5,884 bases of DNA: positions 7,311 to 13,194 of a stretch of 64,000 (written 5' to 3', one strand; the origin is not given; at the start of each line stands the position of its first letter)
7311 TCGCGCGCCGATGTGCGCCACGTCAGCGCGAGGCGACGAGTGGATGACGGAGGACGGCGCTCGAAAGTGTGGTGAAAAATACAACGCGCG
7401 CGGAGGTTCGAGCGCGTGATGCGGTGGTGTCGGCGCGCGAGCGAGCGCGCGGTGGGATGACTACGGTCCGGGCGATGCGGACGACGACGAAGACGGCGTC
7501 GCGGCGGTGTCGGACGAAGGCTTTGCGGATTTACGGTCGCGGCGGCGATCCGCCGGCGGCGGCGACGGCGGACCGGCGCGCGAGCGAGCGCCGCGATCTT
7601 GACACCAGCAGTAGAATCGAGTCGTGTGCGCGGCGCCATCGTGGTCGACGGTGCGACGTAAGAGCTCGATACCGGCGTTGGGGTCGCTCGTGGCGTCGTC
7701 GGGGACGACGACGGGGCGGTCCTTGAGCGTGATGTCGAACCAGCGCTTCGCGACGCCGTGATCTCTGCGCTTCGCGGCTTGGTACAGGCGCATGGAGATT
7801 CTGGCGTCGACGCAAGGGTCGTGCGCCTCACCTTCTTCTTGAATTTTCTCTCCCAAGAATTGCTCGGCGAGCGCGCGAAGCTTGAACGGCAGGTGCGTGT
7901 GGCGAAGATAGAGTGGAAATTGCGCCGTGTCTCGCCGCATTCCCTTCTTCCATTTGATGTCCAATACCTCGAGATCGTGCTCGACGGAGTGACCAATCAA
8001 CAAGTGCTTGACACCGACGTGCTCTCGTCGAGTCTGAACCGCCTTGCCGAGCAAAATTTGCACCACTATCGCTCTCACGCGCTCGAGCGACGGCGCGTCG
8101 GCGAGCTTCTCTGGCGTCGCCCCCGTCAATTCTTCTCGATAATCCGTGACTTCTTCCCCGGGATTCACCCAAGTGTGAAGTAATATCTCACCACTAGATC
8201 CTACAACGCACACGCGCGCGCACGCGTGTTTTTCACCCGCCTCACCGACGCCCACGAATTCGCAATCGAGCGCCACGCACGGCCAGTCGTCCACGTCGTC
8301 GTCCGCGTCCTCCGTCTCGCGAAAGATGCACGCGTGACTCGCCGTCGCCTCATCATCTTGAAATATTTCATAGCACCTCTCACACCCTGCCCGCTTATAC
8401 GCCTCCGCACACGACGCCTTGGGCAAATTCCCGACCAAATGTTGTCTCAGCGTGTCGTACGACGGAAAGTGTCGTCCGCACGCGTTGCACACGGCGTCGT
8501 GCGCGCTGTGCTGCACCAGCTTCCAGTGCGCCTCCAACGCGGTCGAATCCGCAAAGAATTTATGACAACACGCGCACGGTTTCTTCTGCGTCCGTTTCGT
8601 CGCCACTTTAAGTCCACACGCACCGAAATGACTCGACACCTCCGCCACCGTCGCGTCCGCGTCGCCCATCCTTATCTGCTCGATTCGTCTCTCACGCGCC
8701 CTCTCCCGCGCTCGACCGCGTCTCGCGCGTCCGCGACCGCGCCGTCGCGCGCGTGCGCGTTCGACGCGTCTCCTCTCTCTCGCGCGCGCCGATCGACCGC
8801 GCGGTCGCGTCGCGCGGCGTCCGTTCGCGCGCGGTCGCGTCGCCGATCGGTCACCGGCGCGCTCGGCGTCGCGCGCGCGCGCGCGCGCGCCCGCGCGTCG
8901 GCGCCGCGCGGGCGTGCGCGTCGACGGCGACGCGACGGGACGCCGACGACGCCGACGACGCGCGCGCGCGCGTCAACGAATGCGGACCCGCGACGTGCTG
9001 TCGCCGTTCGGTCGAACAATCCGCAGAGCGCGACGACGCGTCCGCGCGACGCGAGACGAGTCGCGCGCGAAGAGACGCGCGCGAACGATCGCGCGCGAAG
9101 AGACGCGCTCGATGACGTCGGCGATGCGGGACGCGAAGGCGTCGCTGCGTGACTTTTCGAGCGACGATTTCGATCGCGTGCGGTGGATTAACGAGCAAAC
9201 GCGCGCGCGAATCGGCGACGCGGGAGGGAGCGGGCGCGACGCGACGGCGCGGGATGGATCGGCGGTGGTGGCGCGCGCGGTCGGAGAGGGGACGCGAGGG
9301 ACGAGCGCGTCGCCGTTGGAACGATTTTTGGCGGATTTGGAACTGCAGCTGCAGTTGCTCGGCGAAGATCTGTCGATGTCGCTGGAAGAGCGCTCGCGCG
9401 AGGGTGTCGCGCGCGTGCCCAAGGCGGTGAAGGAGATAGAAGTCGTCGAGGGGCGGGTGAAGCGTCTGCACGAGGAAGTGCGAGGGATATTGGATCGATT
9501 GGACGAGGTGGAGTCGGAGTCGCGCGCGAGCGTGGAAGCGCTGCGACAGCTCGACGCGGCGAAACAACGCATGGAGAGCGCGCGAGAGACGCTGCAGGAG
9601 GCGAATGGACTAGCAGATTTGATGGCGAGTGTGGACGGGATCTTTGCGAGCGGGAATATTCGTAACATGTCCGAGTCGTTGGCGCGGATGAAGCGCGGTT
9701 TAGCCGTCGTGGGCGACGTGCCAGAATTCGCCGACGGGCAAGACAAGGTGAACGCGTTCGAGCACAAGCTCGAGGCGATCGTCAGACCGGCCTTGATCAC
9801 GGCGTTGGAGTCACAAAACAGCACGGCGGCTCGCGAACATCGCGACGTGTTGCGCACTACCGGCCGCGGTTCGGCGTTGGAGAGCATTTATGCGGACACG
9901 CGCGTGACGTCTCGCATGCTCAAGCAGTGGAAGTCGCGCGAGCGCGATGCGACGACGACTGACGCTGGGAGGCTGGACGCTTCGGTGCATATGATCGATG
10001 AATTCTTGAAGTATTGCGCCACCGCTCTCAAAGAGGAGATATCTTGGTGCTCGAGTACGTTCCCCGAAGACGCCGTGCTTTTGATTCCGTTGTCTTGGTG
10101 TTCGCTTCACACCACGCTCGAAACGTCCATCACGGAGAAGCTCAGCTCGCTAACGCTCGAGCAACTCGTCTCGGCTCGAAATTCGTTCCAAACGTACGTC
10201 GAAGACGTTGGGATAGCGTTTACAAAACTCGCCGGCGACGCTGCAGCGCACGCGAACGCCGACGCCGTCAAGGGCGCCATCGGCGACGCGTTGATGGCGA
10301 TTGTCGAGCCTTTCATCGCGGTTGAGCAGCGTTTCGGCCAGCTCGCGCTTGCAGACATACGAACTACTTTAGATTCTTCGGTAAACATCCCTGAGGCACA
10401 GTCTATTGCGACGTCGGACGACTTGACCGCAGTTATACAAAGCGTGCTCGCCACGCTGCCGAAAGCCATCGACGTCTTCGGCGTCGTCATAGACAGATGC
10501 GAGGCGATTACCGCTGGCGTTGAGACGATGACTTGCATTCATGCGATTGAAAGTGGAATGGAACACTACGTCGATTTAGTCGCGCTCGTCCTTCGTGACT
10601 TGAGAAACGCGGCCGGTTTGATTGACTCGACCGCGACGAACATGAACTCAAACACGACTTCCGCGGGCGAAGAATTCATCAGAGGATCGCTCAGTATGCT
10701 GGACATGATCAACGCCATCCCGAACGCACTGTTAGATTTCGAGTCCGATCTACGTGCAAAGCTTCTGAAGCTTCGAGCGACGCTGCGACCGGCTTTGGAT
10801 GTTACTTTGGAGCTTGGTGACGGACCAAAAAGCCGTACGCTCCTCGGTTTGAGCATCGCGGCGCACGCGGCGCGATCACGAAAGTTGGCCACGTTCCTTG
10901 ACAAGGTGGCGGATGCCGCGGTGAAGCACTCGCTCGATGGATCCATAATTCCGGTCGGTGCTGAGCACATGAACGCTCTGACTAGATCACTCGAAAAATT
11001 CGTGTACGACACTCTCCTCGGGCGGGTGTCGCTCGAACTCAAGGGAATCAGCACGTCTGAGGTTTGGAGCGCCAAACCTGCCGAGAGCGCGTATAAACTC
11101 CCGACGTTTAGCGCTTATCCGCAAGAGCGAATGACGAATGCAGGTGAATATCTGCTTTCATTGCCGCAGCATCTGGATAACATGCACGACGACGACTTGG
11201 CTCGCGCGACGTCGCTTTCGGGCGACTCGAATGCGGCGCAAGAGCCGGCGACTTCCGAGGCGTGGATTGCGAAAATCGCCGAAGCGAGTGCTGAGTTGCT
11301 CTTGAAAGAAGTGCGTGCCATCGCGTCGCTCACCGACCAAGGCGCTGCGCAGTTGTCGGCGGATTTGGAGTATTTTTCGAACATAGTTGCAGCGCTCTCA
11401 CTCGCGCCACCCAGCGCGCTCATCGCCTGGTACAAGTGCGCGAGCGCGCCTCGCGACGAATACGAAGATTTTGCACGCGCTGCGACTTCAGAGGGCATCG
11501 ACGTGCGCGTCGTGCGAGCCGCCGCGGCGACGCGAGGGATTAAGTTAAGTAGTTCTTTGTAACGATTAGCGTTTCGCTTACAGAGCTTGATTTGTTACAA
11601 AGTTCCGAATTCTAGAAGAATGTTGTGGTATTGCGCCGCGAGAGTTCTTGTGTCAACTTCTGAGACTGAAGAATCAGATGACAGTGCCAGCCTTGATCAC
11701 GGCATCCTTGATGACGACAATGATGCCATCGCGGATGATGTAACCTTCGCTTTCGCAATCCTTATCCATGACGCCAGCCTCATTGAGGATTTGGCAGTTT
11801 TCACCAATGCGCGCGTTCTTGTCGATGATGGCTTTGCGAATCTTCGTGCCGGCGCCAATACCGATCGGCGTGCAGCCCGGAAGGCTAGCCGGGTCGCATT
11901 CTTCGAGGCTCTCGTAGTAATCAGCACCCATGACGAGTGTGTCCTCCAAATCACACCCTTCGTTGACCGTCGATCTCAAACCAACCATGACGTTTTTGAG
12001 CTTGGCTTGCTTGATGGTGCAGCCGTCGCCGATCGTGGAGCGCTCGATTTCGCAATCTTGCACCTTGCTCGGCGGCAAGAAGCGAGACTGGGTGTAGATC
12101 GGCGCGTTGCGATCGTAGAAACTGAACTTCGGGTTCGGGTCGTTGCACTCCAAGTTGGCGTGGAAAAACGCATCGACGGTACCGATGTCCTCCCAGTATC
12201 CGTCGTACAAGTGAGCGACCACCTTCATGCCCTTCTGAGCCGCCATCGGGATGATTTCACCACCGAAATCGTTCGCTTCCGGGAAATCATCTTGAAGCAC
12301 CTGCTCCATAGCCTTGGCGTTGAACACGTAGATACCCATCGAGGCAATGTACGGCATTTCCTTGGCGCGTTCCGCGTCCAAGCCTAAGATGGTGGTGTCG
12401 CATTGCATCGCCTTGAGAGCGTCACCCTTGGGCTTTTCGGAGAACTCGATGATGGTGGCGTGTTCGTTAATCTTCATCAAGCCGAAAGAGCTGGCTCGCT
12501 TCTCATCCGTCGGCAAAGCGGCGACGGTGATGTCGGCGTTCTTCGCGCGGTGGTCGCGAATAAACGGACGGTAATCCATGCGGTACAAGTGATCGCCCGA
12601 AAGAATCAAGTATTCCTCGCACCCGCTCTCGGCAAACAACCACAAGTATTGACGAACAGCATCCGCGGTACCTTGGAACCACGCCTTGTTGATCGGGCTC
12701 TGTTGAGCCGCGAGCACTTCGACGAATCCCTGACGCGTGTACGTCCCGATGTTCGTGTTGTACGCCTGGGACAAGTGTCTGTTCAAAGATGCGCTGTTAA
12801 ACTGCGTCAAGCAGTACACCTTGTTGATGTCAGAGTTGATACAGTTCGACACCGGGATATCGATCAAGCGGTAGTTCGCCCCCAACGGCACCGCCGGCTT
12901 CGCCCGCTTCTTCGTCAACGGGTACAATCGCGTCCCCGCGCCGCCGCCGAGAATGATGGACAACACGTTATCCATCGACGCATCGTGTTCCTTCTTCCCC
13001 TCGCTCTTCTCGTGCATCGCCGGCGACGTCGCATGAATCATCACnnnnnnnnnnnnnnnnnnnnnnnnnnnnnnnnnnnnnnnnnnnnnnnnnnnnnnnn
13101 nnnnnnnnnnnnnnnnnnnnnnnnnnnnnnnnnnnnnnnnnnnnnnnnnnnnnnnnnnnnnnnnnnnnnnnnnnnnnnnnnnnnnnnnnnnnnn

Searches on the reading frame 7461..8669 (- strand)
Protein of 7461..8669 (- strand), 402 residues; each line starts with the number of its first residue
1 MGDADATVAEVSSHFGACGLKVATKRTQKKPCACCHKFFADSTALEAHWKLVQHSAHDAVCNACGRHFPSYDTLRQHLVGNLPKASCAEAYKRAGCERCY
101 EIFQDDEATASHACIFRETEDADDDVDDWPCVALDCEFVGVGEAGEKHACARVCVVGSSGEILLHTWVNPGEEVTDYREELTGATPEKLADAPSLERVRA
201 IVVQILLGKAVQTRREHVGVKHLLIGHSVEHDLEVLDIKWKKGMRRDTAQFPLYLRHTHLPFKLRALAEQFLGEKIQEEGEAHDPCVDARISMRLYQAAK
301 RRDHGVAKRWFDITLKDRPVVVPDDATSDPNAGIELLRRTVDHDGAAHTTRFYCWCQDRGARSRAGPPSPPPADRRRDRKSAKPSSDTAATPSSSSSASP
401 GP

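Call 27: find_encoding_contigs(protein=window:7461-8669:-, flank=3000, max_places=3)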
Protein window:7461-8669:- (402 aa): 24 contigs read that carry it; 3 places shown.
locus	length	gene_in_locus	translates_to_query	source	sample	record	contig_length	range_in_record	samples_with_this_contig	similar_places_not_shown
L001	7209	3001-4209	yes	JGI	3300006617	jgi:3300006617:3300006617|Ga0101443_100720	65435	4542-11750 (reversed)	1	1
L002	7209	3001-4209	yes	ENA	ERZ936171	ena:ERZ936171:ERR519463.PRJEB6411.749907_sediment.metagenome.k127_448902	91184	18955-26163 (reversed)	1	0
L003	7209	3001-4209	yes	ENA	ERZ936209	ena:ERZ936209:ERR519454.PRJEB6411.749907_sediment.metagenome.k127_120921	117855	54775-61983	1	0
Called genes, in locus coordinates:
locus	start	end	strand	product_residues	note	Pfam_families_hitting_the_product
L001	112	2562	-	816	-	PF10191:COG7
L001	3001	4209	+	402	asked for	PF00929:RNase_T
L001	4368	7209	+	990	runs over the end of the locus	PF00855:PWWP (weak)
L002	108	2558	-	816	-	PF10191:COG7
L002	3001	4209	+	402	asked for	PF00929:RNase_T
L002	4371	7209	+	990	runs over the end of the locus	PF00855:PWWP (weak)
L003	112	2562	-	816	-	PF10191:COG7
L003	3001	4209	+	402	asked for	PF00929:RNase_T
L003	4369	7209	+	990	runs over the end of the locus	PF00855:PWWP (weak)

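Call 52: search_protein_families(library=pfam, proteins=[window:7461-8669:-], max_evalue=0.0001)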
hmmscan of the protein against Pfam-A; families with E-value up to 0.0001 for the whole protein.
window:7461-8669:- (402 aa): 1 family
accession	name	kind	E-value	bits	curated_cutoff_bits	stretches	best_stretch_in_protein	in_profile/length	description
PF00929.31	RNase_T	-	7.1e-12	46.6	24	1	132-296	1-164/164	Exonuclease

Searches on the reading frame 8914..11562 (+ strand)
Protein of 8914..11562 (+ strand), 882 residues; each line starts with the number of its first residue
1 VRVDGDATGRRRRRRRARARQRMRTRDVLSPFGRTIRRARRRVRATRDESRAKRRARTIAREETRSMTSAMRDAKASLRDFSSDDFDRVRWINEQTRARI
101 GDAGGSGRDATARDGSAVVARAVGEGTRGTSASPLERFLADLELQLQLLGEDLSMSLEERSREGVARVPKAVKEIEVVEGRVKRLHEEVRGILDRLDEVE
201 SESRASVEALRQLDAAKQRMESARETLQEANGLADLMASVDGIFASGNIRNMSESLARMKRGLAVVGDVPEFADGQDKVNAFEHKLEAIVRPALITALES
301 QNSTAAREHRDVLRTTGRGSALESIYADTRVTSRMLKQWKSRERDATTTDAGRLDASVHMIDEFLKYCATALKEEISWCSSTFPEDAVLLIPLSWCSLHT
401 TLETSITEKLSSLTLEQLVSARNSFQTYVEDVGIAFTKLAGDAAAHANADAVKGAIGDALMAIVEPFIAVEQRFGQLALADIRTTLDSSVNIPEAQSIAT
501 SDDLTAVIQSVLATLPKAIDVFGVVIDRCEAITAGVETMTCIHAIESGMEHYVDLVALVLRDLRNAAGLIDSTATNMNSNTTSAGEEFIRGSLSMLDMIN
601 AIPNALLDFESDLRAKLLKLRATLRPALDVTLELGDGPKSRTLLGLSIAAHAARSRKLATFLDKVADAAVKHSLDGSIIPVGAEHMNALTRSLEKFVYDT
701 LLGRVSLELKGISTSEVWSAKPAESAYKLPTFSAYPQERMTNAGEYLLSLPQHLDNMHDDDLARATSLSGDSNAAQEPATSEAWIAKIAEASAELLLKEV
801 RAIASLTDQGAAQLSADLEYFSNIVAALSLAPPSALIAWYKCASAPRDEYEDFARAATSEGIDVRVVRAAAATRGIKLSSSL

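Call 52: search_protein_families(library=pfam, proteins=[window:8914-11562:+], max_evalue=0.0001)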
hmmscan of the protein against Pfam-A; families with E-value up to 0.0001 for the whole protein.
window:8914-11562:+ (882 aa): 1 family
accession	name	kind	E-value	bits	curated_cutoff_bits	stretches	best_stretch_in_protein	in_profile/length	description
PF10191.15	COG7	-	6.6e-108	362.5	33.9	1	131-874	28-771/772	Golgi complex component 7 (COG7)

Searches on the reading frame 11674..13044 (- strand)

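Call 52: search_protein_families(library=pfam, proteins=[window:11674-13044:-], max_evalue=0.0001)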
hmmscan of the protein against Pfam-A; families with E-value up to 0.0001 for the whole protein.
window:11674-13044:- (456 aa): 4 families
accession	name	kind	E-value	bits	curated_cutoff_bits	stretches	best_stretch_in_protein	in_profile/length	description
PF00483.29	NTP_transferase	-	6.9e-65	219.5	21.2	1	29-299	2-241/245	Nucleotidyl transferase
PF25247.1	LbH_GLGC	-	1.1e-50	171.5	27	1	321-455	1-135/135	GLGC left-handed parallel beta-helix domain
PF24894.1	Hexapep_GlmU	-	1.9e-08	34.8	23.3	0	322-373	5-56/104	GlmU-like, C-terminal hexapeptide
PF25084.1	LbH_EIF2B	-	4.8e-07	30.2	54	0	329-371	32-75/105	EIF2B subunit epsilon LbH domain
